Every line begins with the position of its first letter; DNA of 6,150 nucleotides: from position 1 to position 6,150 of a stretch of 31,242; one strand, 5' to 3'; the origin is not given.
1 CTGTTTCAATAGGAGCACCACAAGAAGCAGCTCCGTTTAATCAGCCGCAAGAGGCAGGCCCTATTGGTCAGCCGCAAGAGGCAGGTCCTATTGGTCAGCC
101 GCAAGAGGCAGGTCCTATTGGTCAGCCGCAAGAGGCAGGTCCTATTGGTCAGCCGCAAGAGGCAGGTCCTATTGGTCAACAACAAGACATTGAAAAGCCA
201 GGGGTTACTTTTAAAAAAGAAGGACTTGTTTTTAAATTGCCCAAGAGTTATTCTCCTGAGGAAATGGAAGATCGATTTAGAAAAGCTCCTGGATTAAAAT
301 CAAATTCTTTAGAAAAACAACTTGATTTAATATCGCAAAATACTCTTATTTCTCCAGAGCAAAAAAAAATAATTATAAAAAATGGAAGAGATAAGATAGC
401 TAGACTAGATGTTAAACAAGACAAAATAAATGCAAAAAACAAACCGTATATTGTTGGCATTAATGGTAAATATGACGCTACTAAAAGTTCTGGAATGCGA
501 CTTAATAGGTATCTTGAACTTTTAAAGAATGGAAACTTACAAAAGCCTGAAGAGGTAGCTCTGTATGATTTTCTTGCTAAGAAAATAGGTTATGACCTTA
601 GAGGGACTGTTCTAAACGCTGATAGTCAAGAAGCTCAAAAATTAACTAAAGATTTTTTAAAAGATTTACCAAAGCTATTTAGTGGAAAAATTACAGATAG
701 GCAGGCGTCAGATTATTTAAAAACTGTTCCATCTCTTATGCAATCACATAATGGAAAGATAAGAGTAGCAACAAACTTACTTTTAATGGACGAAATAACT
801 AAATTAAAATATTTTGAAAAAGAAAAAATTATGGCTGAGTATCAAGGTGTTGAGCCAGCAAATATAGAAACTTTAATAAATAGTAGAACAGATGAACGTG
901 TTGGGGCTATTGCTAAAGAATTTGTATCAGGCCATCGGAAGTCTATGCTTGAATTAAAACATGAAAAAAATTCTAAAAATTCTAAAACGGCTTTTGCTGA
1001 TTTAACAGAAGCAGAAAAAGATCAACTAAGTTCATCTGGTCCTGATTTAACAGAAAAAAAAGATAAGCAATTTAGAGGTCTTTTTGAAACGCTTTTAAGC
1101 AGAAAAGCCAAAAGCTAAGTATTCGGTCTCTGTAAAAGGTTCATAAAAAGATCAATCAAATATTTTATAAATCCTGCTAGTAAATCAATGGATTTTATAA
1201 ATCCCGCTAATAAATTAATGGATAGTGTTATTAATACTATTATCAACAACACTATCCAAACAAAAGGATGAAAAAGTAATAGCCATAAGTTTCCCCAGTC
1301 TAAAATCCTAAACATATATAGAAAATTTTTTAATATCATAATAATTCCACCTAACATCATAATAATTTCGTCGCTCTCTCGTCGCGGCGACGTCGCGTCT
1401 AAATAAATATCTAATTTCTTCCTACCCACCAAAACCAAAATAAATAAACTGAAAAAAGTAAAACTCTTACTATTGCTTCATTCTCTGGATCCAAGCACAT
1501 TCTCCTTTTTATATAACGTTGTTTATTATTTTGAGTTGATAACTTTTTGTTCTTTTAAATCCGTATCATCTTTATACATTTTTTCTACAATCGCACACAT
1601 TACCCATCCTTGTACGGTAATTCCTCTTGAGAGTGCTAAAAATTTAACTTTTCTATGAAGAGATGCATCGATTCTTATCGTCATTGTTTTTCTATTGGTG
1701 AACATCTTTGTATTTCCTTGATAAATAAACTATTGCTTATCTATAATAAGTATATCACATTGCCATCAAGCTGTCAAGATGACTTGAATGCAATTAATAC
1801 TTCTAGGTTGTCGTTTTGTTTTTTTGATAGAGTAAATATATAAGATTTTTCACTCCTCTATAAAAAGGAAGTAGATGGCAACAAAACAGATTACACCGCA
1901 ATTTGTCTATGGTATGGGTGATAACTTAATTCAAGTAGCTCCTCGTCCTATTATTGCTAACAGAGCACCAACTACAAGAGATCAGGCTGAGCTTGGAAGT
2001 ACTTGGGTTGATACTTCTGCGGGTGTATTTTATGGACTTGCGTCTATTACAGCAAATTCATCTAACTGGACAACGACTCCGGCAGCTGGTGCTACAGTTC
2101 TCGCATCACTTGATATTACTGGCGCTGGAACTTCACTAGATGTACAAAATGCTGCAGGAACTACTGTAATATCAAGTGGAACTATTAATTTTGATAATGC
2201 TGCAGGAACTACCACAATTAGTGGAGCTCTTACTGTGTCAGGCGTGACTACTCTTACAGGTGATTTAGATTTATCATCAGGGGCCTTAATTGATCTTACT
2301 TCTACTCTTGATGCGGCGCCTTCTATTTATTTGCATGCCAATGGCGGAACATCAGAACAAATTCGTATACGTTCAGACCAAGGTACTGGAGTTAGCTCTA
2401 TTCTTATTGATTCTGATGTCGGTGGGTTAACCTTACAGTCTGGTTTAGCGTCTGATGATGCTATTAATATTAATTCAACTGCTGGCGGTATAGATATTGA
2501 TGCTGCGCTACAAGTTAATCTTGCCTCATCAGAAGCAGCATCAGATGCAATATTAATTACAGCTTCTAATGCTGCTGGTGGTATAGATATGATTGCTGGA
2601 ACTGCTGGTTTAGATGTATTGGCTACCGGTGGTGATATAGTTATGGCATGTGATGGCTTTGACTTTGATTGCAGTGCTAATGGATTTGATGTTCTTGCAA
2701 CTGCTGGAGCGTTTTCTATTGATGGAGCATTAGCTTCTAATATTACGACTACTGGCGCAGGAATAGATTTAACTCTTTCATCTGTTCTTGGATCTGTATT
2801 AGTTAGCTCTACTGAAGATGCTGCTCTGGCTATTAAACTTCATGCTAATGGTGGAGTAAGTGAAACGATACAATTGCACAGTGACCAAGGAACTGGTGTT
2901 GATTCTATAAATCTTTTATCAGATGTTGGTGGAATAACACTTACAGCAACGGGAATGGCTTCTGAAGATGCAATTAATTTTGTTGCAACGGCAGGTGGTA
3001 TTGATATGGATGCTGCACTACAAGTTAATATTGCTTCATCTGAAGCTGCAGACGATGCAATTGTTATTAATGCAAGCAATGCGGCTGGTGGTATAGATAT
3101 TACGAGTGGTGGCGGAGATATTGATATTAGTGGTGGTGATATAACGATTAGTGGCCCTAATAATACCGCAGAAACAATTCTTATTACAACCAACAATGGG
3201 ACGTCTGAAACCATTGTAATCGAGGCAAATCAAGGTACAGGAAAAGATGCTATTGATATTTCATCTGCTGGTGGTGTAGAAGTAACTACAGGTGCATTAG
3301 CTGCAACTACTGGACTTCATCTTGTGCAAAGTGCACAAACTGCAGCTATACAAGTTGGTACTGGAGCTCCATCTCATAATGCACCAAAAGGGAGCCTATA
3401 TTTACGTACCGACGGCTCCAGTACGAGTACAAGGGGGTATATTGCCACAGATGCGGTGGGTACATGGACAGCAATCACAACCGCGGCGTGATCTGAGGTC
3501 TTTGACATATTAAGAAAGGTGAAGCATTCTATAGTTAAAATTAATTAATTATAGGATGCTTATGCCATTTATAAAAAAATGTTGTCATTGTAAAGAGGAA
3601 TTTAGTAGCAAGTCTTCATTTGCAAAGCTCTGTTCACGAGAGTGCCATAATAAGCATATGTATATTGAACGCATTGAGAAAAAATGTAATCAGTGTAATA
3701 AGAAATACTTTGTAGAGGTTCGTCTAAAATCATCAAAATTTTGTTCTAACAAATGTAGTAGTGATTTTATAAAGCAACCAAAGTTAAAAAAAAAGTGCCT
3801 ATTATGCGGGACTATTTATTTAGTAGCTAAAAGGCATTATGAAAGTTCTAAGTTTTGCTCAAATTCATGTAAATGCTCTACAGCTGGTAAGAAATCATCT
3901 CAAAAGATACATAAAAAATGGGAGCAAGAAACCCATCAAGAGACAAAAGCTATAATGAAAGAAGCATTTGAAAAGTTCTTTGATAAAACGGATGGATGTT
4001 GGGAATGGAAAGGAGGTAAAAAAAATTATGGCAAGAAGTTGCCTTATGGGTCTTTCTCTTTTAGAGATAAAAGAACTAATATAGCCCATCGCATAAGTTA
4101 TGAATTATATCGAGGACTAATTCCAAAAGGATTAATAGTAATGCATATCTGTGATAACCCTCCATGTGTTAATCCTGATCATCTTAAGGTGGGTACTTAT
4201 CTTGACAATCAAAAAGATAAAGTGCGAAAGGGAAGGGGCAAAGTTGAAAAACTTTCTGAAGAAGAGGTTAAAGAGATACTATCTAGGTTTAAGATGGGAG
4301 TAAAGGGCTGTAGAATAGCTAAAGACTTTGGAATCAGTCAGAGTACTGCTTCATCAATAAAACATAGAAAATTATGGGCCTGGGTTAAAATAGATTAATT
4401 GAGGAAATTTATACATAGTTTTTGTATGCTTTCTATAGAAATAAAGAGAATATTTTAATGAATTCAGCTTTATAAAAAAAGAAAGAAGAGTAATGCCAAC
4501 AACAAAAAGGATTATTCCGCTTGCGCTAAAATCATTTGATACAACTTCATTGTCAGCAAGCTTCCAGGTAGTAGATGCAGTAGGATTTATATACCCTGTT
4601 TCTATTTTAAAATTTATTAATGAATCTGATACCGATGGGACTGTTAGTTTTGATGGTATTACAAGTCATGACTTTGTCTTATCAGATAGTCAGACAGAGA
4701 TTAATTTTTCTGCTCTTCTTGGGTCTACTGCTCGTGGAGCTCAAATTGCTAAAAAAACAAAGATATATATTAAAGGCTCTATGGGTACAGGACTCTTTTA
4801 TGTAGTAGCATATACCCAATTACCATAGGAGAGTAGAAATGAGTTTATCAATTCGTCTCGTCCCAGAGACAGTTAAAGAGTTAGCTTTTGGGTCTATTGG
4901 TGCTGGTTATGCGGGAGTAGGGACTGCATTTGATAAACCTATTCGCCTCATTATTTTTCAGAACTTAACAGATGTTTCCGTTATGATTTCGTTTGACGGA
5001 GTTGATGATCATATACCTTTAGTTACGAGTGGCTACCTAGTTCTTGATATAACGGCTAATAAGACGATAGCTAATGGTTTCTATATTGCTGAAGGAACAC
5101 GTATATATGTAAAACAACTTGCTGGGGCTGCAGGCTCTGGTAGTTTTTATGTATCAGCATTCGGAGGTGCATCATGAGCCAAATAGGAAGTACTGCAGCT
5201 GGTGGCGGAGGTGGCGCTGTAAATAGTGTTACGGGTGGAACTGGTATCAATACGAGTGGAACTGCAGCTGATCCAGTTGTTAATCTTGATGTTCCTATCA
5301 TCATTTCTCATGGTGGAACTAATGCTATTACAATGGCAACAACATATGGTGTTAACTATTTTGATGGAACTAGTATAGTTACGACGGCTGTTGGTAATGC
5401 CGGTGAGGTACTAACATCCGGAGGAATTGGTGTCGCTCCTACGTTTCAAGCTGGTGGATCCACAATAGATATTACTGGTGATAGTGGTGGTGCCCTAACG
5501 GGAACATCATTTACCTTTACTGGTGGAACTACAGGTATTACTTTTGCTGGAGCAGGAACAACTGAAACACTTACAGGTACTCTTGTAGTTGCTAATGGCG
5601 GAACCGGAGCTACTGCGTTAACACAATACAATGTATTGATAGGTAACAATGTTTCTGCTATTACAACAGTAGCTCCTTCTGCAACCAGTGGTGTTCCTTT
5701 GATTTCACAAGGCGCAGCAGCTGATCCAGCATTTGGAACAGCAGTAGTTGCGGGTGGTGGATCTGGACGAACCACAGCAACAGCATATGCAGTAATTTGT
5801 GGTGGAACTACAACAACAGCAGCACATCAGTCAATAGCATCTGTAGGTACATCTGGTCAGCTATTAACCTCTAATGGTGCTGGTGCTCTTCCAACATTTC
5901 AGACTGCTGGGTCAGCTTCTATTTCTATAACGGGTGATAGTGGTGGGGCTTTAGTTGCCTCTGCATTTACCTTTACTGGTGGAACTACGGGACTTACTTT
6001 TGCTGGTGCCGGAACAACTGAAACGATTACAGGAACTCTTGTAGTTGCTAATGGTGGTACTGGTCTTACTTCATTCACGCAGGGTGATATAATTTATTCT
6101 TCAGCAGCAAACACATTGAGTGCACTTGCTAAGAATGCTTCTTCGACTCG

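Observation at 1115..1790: Hidden RHH regulator plus small membrane protein: an immI-like cassette antisense to the structural genes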

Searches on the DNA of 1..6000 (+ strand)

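Call 7: search_dna_similar(query=window:1-6000:+, collection=phages, mode=near, max_rows=20)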
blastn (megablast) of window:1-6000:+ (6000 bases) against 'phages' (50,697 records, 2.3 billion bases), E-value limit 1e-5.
No match.

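Call 83: search_rna_families(source=window, start=900, end=2100, threshold=evalue, max_evalue=1)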
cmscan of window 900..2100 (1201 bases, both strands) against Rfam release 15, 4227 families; matches with E-value up to 1: 1.
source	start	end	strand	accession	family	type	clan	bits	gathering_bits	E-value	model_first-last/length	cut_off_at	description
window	1247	1321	-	RF00530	snoMe28S-Cm2645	Gene; snRNA; snoRNA; CD-box;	CL00069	19.5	48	0.71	1-75/75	no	Small nucleolar RNA Me28S-Cm2645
